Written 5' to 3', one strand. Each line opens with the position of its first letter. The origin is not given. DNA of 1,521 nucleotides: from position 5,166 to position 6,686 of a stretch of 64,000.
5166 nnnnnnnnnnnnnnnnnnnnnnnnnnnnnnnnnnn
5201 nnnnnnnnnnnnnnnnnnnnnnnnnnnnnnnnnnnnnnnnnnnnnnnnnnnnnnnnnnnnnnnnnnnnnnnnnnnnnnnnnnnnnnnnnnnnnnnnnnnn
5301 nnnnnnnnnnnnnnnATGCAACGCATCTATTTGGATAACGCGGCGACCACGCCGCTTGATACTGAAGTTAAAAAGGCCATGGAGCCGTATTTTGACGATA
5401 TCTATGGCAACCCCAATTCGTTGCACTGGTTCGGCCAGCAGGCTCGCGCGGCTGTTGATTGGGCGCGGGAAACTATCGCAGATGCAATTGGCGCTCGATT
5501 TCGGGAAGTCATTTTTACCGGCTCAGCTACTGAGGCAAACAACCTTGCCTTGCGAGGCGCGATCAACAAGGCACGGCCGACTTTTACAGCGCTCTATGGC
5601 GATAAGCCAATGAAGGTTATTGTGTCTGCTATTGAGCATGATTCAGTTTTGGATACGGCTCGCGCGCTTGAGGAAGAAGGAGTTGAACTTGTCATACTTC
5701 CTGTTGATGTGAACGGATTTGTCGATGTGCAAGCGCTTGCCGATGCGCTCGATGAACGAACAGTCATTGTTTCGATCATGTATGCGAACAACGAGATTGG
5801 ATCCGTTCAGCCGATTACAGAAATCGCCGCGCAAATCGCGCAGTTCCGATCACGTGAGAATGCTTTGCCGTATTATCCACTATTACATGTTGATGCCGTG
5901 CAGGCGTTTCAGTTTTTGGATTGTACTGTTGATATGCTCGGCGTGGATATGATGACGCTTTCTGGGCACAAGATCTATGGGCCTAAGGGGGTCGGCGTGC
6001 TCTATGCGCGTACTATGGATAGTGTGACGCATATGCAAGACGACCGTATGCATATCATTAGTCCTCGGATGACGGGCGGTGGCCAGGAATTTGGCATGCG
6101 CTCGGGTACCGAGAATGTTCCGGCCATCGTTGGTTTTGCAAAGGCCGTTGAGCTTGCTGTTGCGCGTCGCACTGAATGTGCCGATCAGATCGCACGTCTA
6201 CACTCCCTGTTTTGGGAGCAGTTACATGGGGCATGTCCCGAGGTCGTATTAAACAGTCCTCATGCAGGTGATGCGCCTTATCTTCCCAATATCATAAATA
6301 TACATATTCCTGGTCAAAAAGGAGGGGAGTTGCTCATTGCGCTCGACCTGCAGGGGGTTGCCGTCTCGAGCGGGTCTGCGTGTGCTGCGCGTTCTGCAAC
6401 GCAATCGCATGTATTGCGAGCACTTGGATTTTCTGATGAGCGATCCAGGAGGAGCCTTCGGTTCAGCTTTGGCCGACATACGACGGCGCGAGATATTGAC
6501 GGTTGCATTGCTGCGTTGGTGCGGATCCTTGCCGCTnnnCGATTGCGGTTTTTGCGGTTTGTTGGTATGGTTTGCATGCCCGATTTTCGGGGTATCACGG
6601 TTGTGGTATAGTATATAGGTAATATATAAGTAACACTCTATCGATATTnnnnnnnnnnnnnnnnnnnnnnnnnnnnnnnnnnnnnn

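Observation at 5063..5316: Cys-rich leader peptide plus terminator upstream of cysteine desulfurase: candidate cysteine-sensing attenuator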

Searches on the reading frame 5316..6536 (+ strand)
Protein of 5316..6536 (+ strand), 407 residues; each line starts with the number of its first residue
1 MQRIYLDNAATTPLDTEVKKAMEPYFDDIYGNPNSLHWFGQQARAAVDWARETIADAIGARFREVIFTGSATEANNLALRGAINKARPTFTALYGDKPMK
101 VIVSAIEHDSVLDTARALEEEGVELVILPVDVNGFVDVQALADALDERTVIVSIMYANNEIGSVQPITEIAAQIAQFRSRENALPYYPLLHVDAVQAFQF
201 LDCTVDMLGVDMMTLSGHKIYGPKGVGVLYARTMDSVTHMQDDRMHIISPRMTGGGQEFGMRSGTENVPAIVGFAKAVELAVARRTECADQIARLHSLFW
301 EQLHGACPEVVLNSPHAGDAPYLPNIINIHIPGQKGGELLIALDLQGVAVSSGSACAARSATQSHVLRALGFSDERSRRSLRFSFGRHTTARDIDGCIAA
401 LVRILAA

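Call 9: search_protein_families(library=pfam, proteins=[window:5316-6536:+], max_evalue=0.01)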
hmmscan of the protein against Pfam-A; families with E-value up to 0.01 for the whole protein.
window:5316-6536:+ (407 aa): 3 families
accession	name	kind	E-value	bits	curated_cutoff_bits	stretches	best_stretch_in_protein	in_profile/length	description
PF00266.25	Aminotran_5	-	3e-68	230.9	21.5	1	4-395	1-369/371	Aminotransferase class-V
PF01212.27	Beta_elim_lyase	-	0.0029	17.4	27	1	52-176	39-157/288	Beta-eliminating lyase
PF00106.31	adh_short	-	0.0047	16.9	26.6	1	96-172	22-98/195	short chain dehydrogenase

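Call 11: find_related_loci(query=window:5316-6536:+, collection=genome_contigs, flank=3000)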
Query window:5316-6536:+ (407 aa) in genome_contigs; peptide patterns used: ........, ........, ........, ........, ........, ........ (x = any residue, [..] = any of these).
600 stretches matched a pattern (row limit reached: there are more); 593 encode a relative of the query (tblastn E <= 1e-3); the best 80 are kept; 80 distinct loci.
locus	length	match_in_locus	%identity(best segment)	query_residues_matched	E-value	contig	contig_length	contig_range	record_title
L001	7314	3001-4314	66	1-407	0e+0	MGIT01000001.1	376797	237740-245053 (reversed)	MAG: Candidatus Wolfebacteria bacterium RIFOXYB1_FULL_54_12 rifoxyb1_full_scaffold_118, whole genome shotgun sequence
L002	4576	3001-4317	48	1-407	7e-126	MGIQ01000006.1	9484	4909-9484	MAG: Candidatus Wolfebacteria bacterium RIFCSPLOWO2_01_FULL_38_11 rifcsplowo2_01_scaffold_18954, whole genome shotgun se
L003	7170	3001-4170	44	1-405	6e-100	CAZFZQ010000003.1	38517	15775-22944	MAG TPA_asm: uncultured Gammaproteobacteria bacterium isolate binchicken_co266_189 genome assembly, contig: NODE_1883_le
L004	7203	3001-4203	42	2-406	2e-97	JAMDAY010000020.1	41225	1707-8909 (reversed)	MAG: Patescibacteria group bacterium isolate FK_Sedi_B_Bin.235 NODE_2566_length_41225_cov_33.8501, whole genome shotgun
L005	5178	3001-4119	44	1-405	4e-97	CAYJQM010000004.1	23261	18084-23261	MAG TPA_asm: uncultured archaeon isolate ERP125453_co1_281 genome assembly, contig: NODE_2022_length_23261_cov_5.667069,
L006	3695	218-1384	43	2-405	8e-97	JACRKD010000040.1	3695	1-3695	MAG: Candidatus Vogelbacteria bacterium isolate NC_groundwater_1846_Pr3_B-0.1um_43_16 SR-2_scaffold_141_3820853, whole g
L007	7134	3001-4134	43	4-405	1e-93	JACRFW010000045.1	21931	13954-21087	MAG: Candidatus Magasanikbacteria bacterium isolate NC_groundwater_1735_Pr3_B-0.1um_49_411 SR-2_scaffold_141_2997939, wh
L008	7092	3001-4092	44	4-394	2e-93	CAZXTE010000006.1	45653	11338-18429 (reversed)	MAG TPA_asm: uncultured Candidatus Saccharibacteria bacterium isolate SRP173033_co2_103 genome assembly, contig: NODE_23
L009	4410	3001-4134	43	4-401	3e-93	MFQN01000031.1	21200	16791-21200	MAG: Candidatus Magasanikbacteria bacterium RIFCSPLOWO2_12_FULL_43_12 rifcsplowo2_12_scaffold_8937, whole genome shotgun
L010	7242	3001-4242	42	2-406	3e-93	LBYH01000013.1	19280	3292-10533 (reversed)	MAG: Parcubacteria group bacterium GW2011_GWA2_40_143 UT83_C0013, whole genome shotgun sequence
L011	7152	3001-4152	43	1-404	7e-93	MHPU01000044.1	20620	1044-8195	MAG: Candidatus Staskawiczbacteria bacterium RIFOXYD1_FULL_32_13 rifoxyd1_full_scaffold_890, whole genome shotgun sequen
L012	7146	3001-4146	41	4-405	8e-93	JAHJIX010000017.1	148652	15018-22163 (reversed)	MAG: Patescibacteria group bacterium isolate Modern_marine_rock_biofilm.mb.118 Modern_marine_roc.mb.118_k141_514575, who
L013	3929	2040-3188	41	1-405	3e-93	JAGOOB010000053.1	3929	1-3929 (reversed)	Candidatus Woesebacteria bacterium isolate Go_SlDig_bin_357 Go_SlDig_83683_length_3929_cov_8.804314, whole genome shotgu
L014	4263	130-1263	40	1-405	1e-92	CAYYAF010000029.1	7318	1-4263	MAG TPA_asm: uncultured Candidatus Saccharibacteria bacterium isolate SRP200132_co2_28 genome assembly, contig: NODE_108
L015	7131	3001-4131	43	1-406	5e-92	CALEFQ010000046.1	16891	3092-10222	MAG TPA_asm: uncultured bacterium isolate SRR3330210_bin.98_CONCOCT_v1.1_MAG genome assembly, contig: ERZ724080.3350, wh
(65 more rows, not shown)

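Call 15: find_encoding_contigs(protein=window:5316-6536:+, flank=3000, max_places=10)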
Protein window:5316-6536:+ (407 aa): 24 contigs read that carry it; 3 places shown.
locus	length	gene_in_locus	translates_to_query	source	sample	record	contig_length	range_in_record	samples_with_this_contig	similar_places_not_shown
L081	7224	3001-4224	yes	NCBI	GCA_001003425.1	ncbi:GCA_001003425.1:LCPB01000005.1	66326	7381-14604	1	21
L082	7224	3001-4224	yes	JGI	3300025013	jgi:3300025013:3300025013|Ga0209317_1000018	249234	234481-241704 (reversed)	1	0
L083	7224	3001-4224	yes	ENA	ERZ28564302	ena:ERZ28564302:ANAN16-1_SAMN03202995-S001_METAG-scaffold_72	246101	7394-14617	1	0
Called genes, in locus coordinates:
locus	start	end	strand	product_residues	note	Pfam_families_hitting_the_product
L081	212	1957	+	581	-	PF06418:CTP_synth_N, PF00117:GATase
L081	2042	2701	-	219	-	-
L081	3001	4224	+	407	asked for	PF00266:Aminotran_5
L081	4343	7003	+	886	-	PF02861:Clp_N, PF23569:NBD_SMAX1, PF00004:AAA, PF17871:AAA_lid_9, PF07724:AAA_2, PF00004:AAA, PF07728:AAA_5, PF10431:ClpB_D2-small, +7 more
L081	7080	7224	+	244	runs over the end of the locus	-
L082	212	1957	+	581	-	PF06418:CTP_synth_N, PF00117:GATase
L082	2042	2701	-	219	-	-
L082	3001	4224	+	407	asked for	PF00266:Aminotran_5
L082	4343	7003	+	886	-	PF02861:Clp_N, PF23569:NBD_SMAX1, PF00004:AAA, PF17871:AAA_lid_9, PF07724:AAA_2, PF00004:AAA, PF07728:AAA_5, PF10431:ClpB_D2-small, +6 more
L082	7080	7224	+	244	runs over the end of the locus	-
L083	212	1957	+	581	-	PF06418:CTP_synth_N, PF00117:GATase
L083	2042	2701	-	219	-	-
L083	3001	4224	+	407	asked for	PF00266:Aminotran_5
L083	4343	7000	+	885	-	-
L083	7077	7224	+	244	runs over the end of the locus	-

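Call 18: find_homologous_proteins(query=window:5316-6536:+, max_evalue=1e-100)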
Query window:5316-6536:+ (407 aa): 1036 proteins with E <= 1e-100 among 8000 candidates; the best 120 are listed.
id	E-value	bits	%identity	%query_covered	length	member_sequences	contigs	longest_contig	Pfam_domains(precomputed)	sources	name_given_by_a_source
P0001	3.3e-269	910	100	100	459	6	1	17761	PF00266.26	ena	-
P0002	8.6e-219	744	82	100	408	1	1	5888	PF00266.26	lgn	-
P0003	8.7e-205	698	76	100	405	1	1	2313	PF00266.26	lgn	-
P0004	1.8e-204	697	77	100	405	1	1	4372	PF00155.28,PF00266.26,PF01212.28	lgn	-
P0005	4.2e-197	673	73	100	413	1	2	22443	PF00266.26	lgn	-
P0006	5.3e-197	673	73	100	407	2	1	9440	PF00266.26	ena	-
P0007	1.1e-191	655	72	100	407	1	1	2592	PF00266.26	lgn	-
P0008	3.4e-187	640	71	100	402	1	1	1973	PF00155.28,PF00266.26,PF01212.28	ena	-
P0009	2.6e-185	634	69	100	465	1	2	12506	PF00266.26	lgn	-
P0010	6.6e-185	633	71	100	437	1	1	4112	PF00266.26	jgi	jgi:cysteine desulfurase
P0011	5.4e-183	626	68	100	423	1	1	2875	PF00266.26,PF01212.28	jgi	jgi:cysteine desulfurase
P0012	6.7e-182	623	69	100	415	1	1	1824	PF00266.26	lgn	-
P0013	1.9e-181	621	69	100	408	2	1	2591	PF00266.26,PF01212.28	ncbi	-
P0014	1.3e-180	619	68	100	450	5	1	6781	PF00266.26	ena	-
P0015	6.3e-179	613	69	100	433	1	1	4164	PF00155.28,PF00266.26,PF01212.28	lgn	-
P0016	2.8e-178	611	68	100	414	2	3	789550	PF00266.26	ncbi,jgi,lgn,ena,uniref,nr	ncbi:MAG: Cysteine desulfurase [Candidatus Wolfebacteria bacterium GW2011_GWC2_39_22]|uniref:cystein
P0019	4.8e-174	597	68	100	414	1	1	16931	PF00266.26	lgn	-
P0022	7.1e-170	583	65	100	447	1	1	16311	PF00266.26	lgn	-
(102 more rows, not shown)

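Call 19: find_encoding_contigs(protein=P0002, flank=3000, max_places=2)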
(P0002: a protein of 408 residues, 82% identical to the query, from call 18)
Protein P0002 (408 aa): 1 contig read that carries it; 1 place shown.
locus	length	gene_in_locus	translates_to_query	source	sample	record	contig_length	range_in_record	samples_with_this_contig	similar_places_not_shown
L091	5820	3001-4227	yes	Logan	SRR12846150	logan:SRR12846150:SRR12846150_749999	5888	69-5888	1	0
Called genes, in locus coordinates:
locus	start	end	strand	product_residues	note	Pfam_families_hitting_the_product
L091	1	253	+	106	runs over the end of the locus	?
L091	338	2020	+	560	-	PF06418:CTP_synth_N, PF00117:GATase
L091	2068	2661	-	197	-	-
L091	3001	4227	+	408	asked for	PF00266:Aminotran_5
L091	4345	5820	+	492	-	?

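Call 20: find_encoding_contigs(protein=P0004, flank=3000, max_places=2)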
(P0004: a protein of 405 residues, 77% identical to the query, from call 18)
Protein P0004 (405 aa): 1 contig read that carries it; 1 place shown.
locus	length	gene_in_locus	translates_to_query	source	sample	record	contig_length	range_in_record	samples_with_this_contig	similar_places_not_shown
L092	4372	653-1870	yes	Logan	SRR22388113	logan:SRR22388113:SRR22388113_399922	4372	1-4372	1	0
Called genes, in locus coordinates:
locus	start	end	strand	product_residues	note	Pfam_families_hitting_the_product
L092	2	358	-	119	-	?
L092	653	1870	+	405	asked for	PF00266:Aminotran_5, PF01212:Beta_elim_lyase (weak), PF00155:Aminotran_1_2 (weak)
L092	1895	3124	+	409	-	PF00089:Trypsin, PF10459:Peptidase_S46 (faint), PF13365:Trypsin_2, PF13180:PDZ_2, PF17820:PDZ_6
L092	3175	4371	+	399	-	?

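Call 21: find_encoding_contigs(protein=P0005, flank=3000, max_places=2)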
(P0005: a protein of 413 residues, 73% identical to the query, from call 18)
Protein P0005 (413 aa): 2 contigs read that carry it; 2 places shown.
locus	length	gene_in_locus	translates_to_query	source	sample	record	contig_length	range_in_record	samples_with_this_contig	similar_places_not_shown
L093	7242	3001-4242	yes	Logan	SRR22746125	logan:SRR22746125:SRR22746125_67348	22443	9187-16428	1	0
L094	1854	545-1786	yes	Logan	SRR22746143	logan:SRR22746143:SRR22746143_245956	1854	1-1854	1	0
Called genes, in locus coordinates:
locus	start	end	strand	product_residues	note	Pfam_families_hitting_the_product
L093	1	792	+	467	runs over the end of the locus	PF21799:MurD-like_N, PF08245:Mur_ligase_M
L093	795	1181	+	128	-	-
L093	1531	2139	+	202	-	-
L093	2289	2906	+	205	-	-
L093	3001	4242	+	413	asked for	PF00266:Aminotran_5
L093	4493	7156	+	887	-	PF02861:Clp_N, PF23569:NBD_SMAX1, PF00004:AAA, PF17871:AAA_lid_9, PF00004:AAA, PF07724:AAA_2, PF07728:AAA_5, PF10431:ClpB_D2-small, +8 more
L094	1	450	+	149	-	?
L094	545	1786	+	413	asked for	PF00266:Aminotran_5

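Call 22: find_encoding_contigs(protein=P0006, flank=3000, max_places=2)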
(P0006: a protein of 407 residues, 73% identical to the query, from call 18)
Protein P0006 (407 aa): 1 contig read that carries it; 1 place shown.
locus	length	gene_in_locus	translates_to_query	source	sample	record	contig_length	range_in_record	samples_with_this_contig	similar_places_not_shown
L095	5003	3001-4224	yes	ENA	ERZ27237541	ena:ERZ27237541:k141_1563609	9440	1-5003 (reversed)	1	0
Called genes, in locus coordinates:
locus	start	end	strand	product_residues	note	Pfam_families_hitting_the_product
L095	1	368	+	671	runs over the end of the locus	PF01432:Peptidase_M3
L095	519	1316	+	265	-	PF02525:Flavodoxin_2, PF03358:FMN_red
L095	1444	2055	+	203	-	PF12697:Abhydrolase_6 (faint), PF00561:Abhydrolase_1 (weak)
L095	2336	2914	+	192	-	-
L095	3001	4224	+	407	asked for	PF00266:Aminotran_5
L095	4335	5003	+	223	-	?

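Call 36: find_encoding_contigs(protein=P0009, flank=10000, max_places=1)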
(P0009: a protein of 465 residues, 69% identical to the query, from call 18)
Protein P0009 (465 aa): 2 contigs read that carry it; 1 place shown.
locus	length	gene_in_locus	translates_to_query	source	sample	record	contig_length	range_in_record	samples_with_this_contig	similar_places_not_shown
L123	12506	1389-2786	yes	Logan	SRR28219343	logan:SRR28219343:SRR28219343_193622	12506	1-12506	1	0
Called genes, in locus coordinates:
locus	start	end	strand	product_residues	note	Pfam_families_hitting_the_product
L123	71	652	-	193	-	-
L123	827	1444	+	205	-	-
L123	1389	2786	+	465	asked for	PF00266:Aminotran_5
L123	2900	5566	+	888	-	PF02861:Clp_N, PF23569:NBD_SMAX1, PF00004:AAA, PF17871:AAA_lid_9, PF00004:AAA, PF07724:AAA_2, PF07728:AAA_5, PF10431:ClpB_D2-small, +8 more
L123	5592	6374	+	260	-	-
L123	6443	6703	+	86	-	-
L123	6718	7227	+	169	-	-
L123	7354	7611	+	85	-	-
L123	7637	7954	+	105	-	-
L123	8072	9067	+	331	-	PF00142:Fer4_NifH (weak), PF01656:CbiA, PF02374:ArsA_ATPase (faint), PF06564:CBP_BcsQ (faint), PF09140:MipZ (faint), PF10609:ParA (weak), PF13614:AAA_31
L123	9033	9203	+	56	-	-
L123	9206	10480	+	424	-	PF02195:ParB_N, PF17762:HTH_ParB, PF23552:ParB_C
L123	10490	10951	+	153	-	-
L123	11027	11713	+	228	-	PF13489:Methyltransf_23 (weak), PF13847:Methyltransf_31 (weak), PF08241:Methyltransf_11, PF08242:Methyltransf_12 (weak), PF13649:Methyltransf_25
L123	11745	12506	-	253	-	?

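Call 37: find_encoding_contigs(protein=P0016, flank=10000, max_places=1)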
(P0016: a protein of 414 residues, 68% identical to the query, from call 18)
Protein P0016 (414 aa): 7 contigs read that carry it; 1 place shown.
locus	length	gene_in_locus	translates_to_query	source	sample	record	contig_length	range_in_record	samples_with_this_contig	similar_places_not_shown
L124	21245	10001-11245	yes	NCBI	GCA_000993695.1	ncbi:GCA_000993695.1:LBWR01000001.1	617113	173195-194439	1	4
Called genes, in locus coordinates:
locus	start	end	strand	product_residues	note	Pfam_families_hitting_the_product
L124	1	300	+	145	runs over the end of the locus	-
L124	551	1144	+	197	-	-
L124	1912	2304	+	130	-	PF00293:NUDIX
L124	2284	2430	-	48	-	-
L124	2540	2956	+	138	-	-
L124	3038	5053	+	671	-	PF01432:Peptidase_M3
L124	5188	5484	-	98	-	-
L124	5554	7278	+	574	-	PF01656:CbiA (faint), PF06418:CTP_synth_N, PF00117:GATase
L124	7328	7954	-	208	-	-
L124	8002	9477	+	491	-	PF21799:MurD-like_N (weak), PF08245:Mur_ligase_M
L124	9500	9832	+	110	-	-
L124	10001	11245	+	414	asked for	PF00266:Aminotran_5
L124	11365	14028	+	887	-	PF02861:Clp_N, PF23569:NBD_SMAX1, PF00004:AAA, PF17871:AAA_lid_9, PF00004:AAA, PF07724:AAA_2, PF07728:AAA_5, PF10431:ClpB_D2-small, +8 more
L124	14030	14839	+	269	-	-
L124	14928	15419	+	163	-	-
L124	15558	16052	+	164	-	-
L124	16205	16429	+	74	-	-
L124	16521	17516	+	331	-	PF00142:Fer4_NifH (weak), PF01656:CbiA, PF02374:ArsA_ATPase (faint), PF06564:CBP_BcsQ (faint), PF09140:MipZ (faint), PF10609:ParA (weak), PF13614:AAA_31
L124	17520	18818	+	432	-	PF02195:ParB_N, PF17762:HTH_ParB, PF23552:ParB_C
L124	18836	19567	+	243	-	-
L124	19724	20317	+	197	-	PF01936:NYN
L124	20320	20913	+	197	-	-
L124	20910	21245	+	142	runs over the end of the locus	PF00293:NUDIX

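Call 38: find_encoding_contigs(protein=P0003, flank=10000, max_places=1)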
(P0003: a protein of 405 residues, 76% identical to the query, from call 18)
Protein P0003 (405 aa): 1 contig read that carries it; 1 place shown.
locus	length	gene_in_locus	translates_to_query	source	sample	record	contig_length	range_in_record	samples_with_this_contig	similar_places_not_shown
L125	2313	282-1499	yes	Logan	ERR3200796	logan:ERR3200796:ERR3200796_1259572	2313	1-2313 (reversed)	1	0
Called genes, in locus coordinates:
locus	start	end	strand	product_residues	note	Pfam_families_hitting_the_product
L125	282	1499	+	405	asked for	PF00266:Aminotran_5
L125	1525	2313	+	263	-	?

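Call 39: find_encoding_contigs(protein=P0010, flank=10000, max_places=1)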
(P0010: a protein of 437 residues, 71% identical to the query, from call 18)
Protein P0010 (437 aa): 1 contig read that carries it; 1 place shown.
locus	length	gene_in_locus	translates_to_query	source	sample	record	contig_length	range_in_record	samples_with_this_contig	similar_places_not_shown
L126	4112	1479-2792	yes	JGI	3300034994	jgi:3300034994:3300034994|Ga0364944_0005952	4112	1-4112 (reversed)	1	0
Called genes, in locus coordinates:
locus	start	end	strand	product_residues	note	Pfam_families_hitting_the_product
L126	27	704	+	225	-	PF00117:GATase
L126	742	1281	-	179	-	-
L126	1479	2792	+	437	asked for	PF00266:Aminotran_5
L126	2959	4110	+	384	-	?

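Call 66: search_protein_families(library=ncbifam, proteins=[window:5316-6536:+], max_evalue=10)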
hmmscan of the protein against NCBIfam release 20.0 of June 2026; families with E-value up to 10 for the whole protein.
window:5316-6536:+ (407 aa): 40 families (the best 25 are shown)
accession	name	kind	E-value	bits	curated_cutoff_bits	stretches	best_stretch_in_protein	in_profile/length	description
TIGR03402.1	FeS_nifS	equivalog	2.1e-104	349.3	530.75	1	4-405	1-370/379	cysteine desulfurase NifS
NF010611.0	PRK14012.1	equivalog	6.1e-98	328.4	548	1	3-402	6-376/406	IscS subfamily cysteine desulfurase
TIGR02006.1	IscS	equivalog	6.3e-95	318.5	643.2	1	3-401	4-371/402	IscS subfamily cysteine desulfurase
TIGR03235.1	DNA_S_dndA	equivalog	4e-93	312.5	480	1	5-384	1-352/353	cysteine desulfurase DndA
TIGR03403.1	nifS_epsilon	equivalog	1.9e-75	254.1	587.7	1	4-401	1-369/382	NifS family cysteine desulfurase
NF002806.0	PRK02948.1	subfamily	2.7e-75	253.7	304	1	4-404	2-371/381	IscS subfamily cysteine desulfurase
TIGR01979.1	sufS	subfamily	1.7e-42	145.7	475.1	1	4-404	20-398/403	SufS family cysteine desulfurase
TIGR01977.1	am_tr_V_EF2568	hypoth_equivalog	3.8e-34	118.3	377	1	4-404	1-376/376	cysteine desulfurase family protein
NF041166.1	f2_encap_cargo1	exception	7.6e-31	107.9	800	1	4-404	247-623/623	family 2A encapsulin nanocompartment cargo protein cysteine desulfurase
NF006791.0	PRK09295.1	equivalog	3.1e-25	89.1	661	1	4-358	25-366/406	cysteine desulfurase SufS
NF008126.0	PRK10874.1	equivalog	4.3e-24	85.4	607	1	3-404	20-395/401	cysteine desulfurase CsdA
TIGR03392.1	FeS_syn_CsdA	equivalog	5.3e-23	81.8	493.6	1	2-405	16-393/398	cysteine desulfurase CsdA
TIGR01976.1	am_tr_V_VC1184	hypoth_equivalog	2.1e-21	76.7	352.35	1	3-264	19-267/401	cysteine desulfurase-like protein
NF040779.1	Sec_lyase_SclA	exception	1.3e-16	60.5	525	2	5-256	2-227/378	selenocysteine lyase SclA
TIGR04343.1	egtE_PLP_lyase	equivalog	1.2e-13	50.6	400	1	43-279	52-262/370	ergothioneine biosynthesis PLP-dependent enzyme EgtE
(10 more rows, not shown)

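Call 73: find_encoding_contigs(protein=P0019, flank=10000, max_places=1)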
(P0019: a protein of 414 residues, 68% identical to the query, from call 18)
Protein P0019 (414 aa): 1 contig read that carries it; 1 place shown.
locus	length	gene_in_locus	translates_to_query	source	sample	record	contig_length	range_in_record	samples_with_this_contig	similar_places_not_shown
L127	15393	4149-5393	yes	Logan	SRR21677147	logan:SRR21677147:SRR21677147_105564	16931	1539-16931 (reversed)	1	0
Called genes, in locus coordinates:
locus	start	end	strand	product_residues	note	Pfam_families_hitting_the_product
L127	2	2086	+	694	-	?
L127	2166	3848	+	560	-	PF06418:CTP_synth_N, PF00117:GATase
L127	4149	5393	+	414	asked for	PF00266:Aminotran_5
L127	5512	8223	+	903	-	PF02861:Clp_N, PF23569:NBD_SMAX1, PF00004:AAA, PF17871:AAA_lid_9, PF00004:AAA, PF07724:AAA_2, PF07728:AAA_5, PF10431:ClpB_D2-small, +8 more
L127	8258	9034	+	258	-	-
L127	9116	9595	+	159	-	-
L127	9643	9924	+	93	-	-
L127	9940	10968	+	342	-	PF00142:Fer4_NifH (weak), PF01656:CbiA, PF06564:CBP_BcsQ (weak), PF09140:MipZ (faint), PF10609:ParA, PF13614:AAA_31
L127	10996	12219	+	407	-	PF02195:ParB_N, PF17762:HTH_ParB, PF23552:ParB_C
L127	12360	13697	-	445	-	PF00215:OMPdecase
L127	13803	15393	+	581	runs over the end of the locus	PF14716:HHH_8, PF14520:HHH_5, PF14791:DNA_pol_B_thumb, PF02811:PHP (weak)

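Call 74: find_encoding_contigs(protein=P0022, flank=10000, max_places=1)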
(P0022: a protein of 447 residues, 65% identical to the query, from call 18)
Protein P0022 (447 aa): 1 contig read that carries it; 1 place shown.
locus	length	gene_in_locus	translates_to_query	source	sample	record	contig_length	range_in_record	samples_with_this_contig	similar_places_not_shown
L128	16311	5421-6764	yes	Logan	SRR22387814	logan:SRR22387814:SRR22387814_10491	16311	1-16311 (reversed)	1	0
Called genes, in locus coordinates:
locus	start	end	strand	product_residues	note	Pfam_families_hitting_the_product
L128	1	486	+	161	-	?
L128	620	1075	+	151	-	-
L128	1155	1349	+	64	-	-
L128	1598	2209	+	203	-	-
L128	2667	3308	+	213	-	-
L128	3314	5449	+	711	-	PF01432:Peptidase_M3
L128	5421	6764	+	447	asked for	PF00266:Aminotran_5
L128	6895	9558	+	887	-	PF02861:Clp_N, PF23569:NBD_SMAX1, PF00004:AAA, PF17871:AAA_lid_9, PF00004:AAA, PF07724:AAA_2, PF07728:AAA_5, PF10431:ClpB_D2-small, +8 more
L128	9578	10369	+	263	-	-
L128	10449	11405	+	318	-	PF00142:Fer4_NifH (weak), PF01656:CbiA, PF02374:ArsA_ATPase (faint), PF06564:CBP_BcsQ (faint), PF09140:MipZ (faint), PF10609:ParA (weak), PF13614:AAA_31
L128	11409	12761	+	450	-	PF02195:ParB_N, PF17762:HTH_ParB, PF23552:ParB_C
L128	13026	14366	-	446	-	PF00215:OMPdecase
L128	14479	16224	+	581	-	PF14716:HHH_8, PF14520:HHH_5, PF14791:DNA_pol_B_thumb, PF02811:PHP (weak)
